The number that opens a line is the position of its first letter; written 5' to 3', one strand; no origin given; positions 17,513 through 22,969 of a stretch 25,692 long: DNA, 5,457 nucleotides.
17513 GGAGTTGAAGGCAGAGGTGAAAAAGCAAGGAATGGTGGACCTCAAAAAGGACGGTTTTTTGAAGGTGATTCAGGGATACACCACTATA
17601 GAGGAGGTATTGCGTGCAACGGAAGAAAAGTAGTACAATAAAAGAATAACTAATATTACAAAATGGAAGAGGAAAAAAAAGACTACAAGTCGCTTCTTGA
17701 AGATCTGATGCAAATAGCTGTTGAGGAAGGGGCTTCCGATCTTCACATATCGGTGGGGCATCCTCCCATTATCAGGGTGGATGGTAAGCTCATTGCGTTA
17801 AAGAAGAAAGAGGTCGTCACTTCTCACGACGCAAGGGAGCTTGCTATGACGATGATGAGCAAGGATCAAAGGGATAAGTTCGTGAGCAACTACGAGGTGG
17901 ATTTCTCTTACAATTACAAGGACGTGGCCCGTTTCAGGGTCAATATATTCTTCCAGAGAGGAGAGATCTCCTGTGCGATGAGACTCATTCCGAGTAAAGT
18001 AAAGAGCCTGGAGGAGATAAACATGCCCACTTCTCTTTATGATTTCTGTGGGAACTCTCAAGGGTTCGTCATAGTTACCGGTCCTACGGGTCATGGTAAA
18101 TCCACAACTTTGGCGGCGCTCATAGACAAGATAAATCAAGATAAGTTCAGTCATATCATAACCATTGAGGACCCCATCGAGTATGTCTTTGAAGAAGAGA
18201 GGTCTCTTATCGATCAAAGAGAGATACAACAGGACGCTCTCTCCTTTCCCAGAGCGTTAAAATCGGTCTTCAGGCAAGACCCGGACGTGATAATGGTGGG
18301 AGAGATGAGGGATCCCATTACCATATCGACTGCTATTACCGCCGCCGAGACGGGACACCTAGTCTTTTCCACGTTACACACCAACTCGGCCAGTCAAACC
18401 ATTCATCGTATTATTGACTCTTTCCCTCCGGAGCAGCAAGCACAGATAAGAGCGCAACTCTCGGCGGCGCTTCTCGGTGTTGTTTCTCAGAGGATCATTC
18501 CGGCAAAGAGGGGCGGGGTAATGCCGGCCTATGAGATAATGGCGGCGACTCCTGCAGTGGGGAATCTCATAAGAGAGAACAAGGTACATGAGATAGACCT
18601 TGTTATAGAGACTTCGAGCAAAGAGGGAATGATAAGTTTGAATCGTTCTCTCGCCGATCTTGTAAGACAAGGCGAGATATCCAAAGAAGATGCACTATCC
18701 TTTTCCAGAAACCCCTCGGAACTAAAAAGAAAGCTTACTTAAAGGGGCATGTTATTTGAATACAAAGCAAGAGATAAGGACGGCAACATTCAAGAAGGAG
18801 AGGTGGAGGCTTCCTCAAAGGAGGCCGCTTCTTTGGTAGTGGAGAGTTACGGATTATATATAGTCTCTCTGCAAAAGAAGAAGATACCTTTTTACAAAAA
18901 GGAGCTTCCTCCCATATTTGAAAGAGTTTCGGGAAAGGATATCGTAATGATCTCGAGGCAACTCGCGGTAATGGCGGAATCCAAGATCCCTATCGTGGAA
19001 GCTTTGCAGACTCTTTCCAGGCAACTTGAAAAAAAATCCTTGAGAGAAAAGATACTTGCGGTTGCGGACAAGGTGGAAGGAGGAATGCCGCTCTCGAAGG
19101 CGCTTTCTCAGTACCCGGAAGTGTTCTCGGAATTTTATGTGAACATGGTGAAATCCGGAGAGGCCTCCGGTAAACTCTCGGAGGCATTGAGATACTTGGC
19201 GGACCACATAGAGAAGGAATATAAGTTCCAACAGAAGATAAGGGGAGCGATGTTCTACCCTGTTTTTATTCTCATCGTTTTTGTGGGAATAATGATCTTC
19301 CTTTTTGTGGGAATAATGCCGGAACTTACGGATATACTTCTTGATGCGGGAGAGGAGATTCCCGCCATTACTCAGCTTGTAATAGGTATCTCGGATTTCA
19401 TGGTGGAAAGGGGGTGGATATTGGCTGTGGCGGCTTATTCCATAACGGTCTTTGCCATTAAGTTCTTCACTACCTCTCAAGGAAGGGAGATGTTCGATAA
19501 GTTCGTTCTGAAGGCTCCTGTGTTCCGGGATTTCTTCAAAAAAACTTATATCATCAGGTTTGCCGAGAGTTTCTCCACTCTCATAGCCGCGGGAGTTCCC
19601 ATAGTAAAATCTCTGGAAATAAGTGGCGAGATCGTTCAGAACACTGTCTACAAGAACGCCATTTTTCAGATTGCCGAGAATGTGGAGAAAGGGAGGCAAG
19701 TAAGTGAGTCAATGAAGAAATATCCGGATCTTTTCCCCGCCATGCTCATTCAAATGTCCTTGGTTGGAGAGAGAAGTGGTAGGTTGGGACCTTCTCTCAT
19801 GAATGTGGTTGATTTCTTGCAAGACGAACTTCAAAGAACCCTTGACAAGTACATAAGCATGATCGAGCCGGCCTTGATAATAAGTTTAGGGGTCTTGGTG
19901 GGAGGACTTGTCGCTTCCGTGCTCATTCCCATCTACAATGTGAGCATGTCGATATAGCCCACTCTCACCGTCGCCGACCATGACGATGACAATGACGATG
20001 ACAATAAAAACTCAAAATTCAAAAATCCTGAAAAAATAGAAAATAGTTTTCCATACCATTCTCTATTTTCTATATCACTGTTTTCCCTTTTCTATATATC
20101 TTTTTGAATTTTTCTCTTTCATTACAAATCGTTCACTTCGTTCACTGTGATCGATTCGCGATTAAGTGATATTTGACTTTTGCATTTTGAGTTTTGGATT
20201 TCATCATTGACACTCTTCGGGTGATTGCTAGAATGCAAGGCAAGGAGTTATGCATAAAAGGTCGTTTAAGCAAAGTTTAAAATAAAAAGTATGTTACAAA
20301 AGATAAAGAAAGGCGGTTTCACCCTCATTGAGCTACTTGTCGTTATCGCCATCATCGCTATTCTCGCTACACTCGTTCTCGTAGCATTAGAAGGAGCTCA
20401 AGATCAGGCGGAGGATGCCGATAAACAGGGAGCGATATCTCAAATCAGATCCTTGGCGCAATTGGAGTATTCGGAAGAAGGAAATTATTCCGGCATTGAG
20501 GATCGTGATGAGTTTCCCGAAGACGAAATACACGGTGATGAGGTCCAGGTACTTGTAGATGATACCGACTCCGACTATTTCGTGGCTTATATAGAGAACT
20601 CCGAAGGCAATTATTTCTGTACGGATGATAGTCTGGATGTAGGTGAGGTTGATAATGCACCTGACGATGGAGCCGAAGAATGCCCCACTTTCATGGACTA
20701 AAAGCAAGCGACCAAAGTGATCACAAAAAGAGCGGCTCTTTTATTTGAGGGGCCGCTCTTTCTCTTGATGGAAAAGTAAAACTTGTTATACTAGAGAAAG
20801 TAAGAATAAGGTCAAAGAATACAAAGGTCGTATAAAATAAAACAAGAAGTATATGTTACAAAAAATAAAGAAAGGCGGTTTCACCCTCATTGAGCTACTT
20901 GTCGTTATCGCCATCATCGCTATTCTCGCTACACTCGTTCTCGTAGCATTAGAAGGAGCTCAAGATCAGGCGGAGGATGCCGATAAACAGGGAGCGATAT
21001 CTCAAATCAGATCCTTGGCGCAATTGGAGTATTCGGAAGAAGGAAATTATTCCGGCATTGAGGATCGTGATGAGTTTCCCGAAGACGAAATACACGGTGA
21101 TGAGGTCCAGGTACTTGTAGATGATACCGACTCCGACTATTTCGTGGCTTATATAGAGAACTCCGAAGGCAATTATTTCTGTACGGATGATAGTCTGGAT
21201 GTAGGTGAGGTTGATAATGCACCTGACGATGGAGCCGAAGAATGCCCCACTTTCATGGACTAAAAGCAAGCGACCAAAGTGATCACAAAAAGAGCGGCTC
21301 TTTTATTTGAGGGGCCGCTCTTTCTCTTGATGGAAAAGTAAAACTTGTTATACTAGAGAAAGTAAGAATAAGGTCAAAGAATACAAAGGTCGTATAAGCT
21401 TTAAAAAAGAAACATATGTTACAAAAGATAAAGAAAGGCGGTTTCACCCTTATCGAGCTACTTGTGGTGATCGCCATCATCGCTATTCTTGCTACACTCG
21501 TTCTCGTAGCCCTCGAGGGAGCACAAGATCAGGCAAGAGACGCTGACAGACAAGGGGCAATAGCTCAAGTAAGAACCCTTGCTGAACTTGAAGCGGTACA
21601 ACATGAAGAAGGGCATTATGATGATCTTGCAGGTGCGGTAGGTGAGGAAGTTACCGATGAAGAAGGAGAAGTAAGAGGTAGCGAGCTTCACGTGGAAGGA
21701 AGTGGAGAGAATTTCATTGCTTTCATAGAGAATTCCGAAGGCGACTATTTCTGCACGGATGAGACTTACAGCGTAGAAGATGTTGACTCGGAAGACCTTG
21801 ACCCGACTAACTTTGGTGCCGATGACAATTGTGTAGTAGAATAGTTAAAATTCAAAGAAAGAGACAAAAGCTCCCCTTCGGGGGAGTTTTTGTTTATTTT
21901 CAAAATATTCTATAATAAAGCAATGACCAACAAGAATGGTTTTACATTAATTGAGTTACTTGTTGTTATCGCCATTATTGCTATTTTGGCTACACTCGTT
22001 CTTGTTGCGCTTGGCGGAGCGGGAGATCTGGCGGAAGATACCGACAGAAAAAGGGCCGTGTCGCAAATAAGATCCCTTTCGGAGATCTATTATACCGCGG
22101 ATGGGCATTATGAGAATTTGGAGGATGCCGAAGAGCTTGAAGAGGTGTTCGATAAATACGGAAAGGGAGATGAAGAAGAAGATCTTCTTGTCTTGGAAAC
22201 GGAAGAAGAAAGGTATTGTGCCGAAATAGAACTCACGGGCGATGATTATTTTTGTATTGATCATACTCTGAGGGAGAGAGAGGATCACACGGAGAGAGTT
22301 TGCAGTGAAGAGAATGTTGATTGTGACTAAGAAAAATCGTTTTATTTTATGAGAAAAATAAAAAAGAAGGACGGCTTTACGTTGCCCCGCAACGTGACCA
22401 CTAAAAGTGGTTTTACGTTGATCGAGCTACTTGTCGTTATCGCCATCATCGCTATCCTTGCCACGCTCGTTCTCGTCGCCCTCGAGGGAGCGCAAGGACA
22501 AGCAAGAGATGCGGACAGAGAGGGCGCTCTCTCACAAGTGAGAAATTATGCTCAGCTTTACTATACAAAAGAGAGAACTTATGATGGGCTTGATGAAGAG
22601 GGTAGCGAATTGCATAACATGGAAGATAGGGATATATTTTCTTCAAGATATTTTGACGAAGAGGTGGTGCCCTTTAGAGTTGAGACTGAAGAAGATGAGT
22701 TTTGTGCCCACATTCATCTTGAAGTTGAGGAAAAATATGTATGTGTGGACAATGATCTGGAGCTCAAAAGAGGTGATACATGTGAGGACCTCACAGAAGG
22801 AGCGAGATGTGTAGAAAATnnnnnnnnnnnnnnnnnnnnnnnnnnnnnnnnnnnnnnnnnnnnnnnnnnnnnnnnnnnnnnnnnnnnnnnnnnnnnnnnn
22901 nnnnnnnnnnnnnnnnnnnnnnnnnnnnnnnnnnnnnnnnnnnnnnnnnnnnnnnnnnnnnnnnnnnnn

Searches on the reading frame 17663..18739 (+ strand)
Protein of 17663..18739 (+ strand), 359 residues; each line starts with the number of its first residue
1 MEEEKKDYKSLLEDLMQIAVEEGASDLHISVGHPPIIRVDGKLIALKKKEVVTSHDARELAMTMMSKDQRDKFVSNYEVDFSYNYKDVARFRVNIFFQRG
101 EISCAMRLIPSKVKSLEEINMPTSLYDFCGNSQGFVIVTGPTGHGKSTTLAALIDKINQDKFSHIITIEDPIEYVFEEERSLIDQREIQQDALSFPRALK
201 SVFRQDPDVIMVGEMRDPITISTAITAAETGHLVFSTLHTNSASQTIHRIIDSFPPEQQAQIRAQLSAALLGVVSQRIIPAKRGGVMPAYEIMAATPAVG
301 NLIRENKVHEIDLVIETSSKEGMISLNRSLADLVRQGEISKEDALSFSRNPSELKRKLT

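Call 10: search_protein_families(library=pfam, proteins=[window:17663-18739:+], max_evalue=0.01)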
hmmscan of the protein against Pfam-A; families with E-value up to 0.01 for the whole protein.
window:17663-18739:+ (359 aa): 7 families
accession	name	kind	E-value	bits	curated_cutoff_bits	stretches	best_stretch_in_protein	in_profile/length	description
PF00437.27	T2SSE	-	5.6e-49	167.2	24.9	1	6-280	6-279/370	Type II/IV secretion system protein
PF13401.12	AAA_22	-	0.00012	22.8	27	1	132-167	4-33/130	AAA domain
PF20720.3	nSTAND3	-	0.00041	20.5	27.2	1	132-171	16-54/155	Novel STAND NTPase 3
PF13191.12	AAA_16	-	0.0011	19.9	32.6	1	130-171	21-59/167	AAA ATPase domain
PF25199.1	nSTAND_NTPase5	-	0.0019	18.4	34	1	133-181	41-89/145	Novel STAND NTPase 5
PF01935.23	DUF87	-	0.0073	16.9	23.2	0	138-166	28-56/220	Helicase HerA, central domain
PF00005.33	ABC_tran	-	0.0081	17.2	25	0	134-226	12-80/137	ABC transporter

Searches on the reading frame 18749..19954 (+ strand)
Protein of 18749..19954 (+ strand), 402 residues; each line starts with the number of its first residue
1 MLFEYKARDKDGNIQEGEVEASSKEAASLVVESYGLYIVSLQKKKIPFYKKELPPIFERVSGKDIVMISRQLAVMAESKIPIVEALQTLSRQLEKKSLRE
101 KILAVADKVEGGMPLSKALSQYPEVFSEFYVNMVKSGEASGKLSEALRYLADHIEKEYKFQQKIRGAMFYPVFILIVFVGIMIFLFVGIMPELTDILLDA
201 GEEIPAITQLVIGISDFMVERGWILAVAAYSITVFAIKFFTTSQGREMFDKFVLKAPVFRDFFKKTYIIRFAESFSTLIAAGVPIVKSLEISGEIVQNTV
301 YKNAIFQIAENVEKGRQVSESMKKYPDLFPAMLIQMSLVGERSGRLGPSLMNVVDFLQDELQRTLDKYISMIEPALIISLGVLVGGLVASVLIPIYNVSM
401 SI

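Call 10: search_protein_families(library=pfam, proteins=[window:18749-19954:+], max_evalue=0.01)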
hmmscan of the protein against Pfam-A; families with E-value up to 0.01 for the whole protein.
window:18749-19954:+ (402 aa): 1 family
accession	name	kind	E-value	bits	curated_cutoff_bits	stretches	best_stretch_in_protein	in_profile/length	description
PF00482.28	T2SSF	-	4.3e-62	208.1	25.2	2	69-191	2-125/125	Type II secretion system (T2SS), protein F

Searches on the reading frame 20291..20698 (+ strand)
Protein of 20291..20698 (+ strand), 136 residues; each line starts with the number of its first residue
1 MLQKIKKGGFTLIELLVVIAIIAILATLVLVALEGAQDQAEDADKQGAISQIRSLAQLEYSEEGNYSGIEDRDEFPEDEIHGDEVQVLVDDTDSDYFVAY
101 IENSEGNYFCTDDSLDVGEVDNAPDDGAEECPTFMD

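Call 10: search_protein_families(library=pfam, proteins=[window:20291-20698:+], max_evalue=0.01)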
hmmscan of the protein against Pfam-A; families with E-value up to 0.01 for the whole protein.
window:20291-20698:+ (136 aa): 1 family
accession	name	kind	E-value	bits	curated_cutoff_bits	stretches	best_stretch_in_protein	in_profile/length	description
PF07963.17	N_methyl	-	1.4e-08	34.4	21.2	1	6-30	3-27/27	Prokaryotic N-terminal methylation motif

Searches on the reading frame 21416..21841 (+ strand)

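Call 10: search_protein_families(library=pfam, proteins=[window:21416-21841:+], max_evalue=0.01)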
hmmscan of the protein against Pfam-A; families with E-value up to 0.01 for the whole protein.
window:21416-21841:+ (142 aa): 1 family
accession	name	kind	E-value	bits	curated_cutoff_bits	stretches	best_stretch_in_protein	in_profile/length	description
PF07963.17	N_methyl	-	1.3e-08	34.5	21.2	1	6-30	3-27/27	Prokaryotic N-terminal methylation motif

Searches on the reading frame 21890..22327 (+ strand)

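Call 10: search_protein_families(library=pfam, proteins=[window:21890-22327:+], max_evalue=0.01)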
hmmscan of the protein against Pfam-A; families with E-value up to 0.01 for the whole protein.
window:21890-22327:+ (146 aa): 1 family
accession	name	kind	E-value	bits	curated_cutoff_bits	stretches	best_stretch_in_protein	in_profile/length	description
PF07963.17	N_methyl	-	4e-09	36.1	21.2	1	12-38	1-27/27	Prokaryotic N-terminal methylation motif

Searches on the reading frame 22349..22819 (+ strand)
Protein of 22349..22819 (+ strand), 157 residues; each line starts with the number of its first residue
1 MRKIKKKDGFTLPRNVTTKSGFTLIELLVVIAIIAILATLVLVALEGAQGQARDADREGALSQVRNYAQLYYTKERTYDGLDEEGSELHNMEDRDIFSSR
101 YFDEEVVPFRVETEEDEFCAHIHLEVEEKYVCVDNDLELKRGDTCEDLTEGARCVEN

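Call 10: search_protein_families(library=pfam, proteins=[window:22349-22819:+], max_evalue=0.01)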
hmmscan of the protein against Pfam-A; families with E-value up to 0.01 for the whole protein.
window:22349-22819:+ (157 aa): 1 family
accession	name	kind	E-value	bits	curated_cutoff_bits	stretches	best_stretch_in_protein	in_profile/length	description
PF07963.17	N_methyl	-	2.4e-08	33.7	21.2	1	19-42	4-27/27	Prokaryotic N-terminal methylation motif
